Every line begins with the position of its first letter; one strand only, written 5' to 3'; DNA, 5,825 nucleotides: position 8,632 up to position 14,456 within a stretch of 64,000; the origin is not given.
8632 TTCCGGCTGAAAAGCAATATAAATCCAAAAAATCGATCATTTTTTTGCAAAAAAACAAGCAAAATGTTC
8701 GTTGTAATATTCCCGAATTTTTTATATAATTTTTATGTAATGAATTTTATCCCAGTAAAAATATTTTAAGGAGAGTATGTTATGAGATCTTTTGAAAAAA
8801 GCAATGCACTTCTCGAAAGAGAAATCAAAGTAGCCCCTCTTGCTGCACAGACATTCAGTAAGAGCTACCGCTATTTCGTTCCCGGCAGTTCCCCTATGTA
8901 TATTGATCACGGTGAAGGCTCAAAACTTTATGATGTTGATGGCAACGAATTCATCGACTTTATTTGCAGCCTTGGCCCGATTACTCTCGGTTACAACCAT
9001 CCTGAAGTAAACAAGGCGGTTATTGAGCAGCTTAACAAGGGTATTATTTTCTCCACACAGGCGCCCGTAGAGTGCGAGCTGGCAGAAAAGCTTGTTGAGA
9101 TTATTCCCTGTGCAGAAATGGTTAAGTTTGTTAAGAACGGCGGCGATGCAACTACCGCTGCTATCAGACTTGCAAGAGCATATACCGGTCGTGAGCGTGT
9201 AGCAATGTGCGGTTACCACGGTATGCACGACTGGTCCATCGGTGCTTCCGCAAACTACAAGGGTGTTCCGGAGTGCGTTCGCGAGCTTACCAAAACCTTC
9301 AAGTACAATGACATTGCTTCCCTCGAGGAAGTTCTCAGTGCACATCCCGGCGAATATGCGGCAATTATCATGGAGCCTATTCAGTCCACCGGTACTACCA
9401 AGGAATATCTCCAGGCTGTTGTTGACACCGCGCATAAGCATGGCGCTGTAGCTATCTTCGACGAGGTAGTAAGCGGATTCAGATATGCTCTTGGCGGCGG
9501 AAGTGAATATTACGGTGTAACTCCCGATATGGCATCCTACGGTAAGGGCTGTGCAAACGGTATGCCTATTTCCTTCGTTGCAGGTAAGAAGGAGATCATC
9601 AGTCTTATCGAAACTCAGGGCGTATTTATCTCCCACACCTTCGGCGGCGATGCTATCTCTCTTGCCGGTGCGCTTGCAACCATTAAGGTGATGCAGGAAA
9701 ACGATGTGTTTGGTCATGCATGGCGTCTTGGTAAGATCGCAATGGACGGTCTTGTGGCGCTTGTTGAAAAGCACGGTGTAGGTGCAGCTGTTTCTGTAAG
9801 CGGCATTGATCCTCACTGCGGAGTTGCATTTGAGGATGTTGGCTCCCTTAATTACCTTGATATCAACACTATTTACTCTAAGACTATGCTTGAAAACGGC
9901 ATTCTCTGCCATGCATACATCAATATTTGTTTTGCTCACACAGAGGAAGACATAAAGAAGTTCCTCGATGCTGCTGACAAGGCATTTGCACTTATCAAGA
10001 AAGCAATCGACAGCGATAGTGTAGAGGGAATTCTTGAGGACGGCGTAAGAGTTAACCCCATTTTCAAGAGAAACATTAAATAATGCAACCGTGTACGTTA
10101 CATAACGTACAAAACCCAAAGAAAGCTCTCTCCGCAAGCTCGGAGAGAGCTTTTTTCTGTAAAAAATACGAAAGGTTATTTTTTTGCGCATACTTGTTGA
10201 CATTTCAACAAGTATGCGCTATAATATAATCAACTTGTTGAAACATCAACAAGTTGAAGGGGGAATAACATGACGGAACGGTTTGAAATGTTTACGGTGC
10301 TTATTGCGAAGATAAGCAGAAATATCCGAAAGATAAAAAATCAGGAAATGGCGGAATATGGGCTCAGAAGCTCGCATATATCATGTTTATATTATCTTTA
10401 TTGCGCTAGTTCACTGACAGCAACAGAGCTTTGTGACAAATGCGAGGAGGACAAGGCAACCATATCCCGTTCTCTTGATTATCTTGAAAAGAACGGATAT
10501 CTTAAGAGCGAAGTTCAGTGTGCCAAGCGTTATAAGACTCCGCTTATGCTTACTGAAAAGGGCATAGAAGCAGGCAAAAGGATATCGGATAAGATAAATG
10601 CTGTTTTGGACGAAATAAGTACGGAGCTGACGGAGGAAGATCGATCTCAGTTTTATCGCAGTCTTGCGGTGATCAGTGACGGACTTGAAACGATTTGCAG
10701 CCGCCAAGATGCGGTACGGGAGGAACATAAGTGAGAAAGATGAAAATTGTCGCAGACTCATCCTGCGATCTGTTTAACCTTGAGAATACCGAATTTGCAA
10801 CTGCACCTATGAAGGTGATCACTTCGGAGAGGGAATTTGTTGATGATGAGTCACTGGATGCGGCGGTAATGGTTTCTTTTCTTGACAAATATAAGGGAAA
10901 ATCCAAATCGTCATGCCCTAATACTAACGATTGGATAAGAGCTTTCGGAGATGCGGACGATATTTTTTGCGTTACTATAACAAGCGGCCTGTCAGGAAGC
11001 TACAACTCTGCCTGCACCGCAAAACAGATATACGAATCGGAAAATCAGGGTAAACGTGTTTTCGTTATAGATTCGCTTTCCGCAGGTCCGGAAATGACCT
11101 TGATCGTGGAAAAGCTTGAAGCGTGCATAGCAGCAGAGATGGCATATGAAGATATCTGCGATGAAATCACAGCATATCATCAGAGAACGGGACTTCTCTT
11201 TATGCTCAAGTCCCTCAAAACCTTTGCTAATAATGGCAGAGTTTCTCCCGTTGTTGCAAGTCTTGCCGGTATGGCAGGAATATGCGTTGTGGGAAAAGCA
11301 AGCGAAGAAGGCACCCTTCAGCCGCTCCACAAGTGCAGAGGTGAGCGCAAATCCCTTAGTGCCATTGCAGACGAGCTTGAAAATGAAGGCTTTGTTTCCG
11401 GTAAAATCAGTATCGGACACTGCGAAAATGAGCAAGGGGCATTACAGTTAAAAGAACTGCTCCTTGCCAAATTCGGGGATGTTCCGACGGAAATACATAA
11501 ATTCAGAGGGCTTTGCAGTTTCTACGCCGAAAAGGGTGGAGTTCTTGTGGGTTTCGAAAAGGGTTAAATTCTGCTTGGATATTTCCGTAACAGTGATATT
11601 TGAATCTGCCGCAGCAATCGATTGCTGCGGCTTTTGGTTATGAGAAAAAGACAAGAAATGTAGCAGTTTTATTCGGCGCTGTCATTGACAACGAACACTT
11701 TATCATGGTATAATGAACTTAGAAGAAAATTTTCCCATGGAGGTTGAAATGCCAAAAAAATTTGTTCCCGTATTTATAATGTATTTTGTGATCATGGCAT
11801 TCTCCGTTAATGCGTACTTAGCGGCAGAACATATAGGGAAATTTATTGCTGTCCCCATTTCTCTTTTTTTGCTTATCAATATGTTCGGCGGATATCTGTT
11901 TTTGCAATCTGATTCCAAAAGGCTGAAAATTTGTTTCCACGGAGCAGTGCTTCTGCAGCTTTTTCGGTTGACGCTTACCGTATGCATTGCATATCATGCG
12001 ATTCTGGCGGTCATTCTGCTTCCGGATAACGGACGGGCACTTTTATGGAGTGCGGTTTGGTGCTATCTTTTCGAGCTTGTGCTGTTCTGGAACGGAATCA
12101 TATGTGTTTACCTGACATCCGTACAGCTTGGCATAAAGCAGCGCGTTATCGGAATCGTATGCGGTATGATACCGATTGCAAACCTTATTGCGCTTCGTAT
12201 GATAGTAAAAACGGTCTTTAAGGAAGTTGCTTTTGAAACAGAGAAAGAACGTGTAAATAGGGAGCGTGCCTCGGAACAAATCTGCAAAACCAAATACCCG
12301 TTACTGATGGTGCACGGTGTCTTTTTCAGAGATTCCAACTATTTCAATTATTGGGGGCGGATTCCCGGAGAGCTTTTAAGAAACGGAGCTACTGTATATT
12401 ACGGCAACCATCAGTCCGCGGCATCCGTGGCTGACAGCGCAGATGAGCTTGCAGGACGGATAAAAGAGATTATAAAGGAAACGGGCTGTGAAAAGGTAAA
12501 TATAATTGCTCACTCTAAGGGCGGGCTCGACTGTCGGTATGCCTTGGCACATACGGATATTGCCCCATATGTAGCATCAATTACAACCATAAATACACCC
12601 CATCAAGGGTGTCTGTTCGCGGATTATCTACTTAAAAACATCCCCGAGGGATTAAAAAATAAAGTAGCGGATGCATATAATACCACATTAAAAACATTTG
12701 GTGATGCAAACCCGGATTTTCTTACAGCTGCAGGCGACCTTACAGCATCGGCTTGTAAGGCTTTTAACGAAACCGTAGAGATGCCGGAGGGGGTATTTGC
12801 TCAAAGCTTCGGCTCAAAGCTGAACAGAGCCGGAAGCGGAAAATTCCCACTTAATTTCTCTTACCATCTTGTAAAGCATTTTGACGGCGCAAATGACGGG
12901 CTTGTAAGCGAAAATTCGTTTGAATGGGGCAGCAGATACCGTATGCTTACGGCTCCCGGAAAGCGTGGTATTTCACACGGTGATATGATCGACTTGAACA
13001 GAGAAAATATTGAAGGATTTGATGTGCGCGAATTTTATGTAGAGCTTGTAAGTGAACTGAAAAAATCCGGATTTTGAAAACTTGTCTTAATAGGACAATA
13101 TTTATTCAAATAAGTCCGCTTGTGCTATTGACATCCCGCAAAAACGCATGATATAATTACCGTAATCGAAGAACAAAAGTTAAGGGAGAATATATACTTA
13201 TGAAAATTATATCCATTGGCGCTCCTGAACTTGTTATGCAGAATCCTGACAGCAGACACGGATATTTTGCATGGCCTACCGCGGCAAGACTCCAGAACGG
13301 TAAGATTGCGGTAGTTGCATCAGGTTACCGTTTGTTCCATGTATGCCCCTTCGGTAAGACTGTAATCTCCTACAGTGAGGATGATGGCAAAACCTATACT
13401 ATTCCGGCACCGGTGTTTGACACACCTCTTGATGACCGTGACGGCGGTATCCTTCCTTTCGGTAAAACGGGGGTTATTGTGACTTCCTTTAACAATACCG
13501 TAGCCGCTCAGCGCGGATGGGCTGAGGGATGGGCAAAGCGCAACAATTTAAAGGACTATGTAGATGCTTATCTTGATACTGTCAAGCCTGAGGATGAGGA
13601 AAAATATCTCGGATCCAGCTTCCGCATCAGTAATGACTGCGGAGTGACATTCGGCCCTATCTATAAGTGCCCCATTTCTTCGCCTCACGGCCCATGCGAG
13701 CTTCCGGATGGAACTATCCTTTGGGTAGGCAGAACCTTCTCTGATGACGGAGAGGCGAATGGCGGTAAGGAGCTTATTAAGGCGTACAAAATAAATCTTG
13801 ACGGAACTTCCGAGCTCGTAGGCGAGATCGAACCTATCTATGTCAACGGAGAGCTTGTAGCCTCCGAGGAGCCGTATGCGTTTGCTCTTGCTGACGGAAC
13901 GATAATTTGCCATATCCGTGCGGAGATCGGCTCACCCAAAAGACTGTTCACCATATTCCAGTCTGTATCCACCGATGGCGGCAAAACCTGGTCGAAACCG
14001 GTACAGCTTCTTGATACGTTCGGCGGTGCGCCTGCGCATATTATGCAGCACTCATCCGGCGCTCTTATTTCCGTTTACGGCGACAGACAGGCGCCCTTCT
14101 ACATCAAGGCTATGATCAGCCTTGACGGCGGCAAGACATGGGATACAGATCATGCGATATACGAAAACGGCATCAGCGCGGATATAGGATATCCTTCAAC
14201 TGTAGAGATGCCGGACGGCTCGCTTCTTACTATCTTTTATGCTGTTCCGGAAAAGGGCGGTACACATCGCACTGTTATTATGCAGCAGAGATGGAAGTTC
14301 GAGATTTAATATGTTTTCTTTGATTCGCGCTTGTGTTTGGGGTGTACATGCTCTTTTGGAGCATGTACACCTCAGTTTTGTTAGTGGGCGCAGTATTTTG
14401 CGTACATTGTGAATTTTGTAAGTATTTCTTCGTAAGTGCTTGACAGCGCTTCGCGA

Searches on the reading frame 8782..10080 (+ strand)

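Call 13: search_protein_families(library=pfam, proteins=[window:8782-10080:+], max_evalue=0.001)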
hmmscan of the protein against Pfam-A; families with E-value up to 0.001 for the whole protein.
window:8782-10080:+ (433 aa): 1 family
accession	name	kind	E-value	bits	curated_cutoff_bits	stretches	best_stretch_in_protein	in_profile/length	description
PF00202.27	Aminotran_3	-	1.1e-49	169.7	30.5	1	38-375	10-370/403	Aminotransferase class-III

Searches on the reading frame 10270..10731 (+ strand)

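Call 13: search_protein_families(library=pfam, proteins=[window:10270-10731:+], max_evalue=0.001)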
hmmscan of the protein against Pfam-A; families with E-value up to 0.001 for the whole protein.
window:10270-10731:+ (154 aa): 5 families
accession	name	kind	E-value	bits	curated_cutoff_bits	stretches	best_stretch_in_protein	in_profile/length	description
PF13601.12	HTH_34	-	6.4e-08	33.1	27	1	39-107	5-74/80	Winged helix DNA-binding domain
PF12802.13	MarR_2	-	4.1e-06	27.3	27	1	30-81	1-54/61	MarR family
PF01047.28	MarR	-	5.7e-06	26.6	24.6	1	35-80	4-49/59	MarR family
PF01978.25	TrmB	-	8.4e-05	22.8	25.6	1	28-89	2-63/68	Sugar-specific transcriptional regulator TrmB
PF13730.12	HTH_36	-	0.00087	19.5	25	0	52-78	29-55/55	Helix-turn-helix domain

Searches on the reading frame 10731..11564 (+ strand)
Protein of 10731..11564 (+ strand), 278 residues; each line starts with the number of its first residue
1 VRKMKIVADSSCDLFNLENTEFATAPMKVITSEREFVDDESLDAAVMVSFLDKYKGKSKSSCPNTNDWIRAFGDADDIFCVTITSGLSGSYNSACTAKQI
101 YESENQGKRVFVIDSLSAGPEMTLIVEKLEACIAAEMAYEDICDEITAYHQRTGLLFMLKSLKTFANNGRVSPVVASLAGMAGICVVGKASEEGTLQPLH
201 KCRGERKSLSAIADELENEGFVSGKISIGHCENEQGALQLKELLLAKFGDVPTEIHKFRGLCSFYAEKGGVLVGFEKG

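Call 13: search_protein_families(library=pfam, proteins=[window:10731-11564:+], max_evalue=0.001)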
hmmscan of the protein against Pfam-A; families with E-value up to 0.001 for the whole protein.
window:10731-11564:+ (278 aa): 1 family
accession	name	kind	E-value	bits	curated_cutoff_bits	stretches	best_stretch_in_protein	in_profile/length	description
PF02645.21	DegV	-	1.3e-47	163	27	1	3-271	1-273/280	Uncharacterised protein, DegV family COG1307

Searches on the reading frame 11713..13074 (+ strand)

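Call 13: search_protein_families(library=pfam, proteins=[window:11713-13074:+], max_evalue=0.001)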
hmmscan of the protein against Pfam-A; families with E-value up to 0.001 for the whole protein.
window:11713-13074:+ (454 aa): 5 families
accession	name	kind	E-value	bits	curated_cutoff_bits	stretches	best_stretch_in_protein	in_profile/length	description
PF00561.26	Abhydrolase_1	-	9.7e-07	29.1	25.8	1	196-341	2-151/245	alpha/beta hydrolase fold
PF24096.1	DUF7379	-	6.2e-05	23.5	33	1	197-304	1-119/191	Domain of unknown function (DUF7379)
PF07819.20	PGAP1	-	0.00018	21.8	24.3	1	250-323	79-156/233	PGAP1-like alpha/beta domain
PF02089.21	Palm_thioest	-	0.00055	20.2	26.8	1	232-303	40-116/254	Palmitoyl protein thioesterase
PF05057.20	DUF676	-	0.0006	19.8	20.3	1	244-305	60-133/217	Putative serine esterase (DUF676)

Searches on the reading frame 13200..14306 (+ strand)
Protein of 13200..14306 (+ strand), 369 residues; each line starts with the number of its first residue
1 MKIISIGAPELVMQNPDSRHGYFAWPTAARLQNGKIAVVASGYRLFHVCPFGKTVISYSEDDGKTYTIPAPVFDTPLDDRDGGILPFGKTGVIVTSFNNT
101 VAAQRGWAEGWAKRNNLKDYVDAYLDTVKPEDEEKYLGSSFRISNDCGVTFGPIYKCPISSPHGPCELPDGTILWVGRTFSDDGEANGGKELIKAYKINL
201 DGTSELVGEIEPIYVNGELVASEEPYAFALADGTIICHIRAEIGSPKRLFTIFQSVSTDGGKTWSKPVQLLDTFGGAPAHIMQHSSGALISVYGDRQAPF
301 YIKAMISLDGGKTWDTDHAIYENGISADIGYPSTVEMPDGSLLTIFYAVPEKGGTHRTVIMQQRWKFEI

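Call 13: search_protein_families(library=pfam, proteins=[window:13200-14306:+], max_evalue=0.001)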
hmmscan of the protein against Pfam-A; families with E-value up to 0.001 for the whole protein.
window:13200-14306:+ (369 aa): 2 families
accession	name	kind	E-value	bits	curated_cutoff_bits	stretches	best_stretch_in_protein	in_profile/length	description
PF13088.12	BNR_2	-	2.9e-10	40.4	31.4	1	224-342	164-275/277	BNR repeat-like domain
PF24316.1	Tli3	-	0.0007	20.4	27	0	249-265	81-97/129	T6SS Tli3 immunity protein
